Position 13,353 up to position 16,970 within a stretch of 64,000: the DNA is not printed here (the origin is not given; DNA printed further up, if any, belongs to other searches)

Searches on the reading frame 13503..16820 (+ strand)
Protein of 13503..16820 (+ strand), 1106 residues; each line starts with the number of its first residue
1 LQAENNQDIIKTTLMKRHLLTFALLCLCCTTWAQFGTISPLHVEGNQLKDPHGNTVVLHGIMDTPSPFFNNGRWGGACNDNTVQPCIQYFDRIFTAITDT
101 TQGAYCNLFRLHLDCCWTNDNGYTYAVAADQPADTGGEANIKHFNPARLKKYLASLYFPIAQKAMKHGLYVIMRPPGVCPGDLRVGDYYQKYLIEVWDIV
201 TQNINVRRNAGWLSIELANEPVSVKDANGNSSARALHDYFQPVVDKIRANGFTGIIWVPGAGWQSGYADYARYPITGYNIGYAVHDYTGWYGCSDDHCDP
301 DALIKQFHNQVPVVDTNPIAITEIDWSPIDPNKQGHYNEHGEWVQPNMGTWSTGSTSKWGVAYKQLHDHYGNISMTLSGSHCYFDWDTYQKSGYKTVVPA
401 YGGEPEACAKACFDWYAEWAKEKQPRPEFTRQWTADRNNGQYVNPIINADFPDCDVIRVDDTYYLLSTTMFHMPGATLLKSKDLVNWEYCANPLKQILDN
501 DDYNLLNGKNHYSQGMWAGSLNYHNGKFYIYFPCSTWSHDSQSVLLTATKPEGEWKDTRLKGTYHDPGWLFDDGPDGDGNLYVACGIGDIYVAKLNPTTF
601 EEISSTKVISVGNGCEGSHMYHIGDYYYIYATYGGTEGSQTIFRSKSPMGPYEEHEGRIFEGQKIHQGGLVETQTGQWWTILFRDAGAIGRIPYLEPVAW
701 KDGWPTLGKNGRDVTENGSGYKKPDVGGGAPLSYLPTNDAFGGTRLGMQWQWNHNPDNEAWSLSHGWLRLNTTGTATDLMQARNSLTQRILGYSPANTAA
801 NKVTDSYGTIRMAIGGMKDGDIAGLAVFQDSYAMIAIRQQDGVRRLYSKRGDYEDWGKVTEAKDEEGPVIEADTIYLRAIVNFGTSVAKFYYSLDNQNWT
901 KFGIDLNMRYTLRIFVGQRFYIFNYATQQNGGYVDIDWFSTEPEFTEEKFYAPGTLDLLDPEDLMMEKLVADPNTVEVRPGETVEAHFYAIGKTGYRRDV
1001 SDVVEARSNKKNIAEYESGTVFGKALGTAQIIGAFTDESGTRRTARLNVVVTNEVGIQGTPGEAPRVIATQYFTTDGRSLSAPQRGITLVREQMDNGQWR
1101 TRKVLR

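Call 9: search_protein_families(library=pfam, proteins=[window:13503-16820:+], max_evalue=0.001)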
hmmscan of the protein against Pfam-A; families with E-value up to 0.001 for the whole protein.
window:13503-16820:+ (1106 aa): 3 families
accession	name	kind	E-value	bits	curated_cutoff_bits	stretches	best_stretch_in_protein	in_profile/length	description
PF04616.20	Glyco_hydro_43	-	4e-45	154.8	32.2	1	442-705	1-288/288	Glycosyl hydrolases family 43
PF17851.8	GH43_C2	-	2.4e-30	106.2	22.7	1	739-941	2-202/203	Beta xylosidase C-terminal Concanavalin A-like domain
PF00150.24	Cellulase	-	3e-11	43.7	23.5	1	162-322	69-234/272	Cellulase (glycosyl hydrolase family 5)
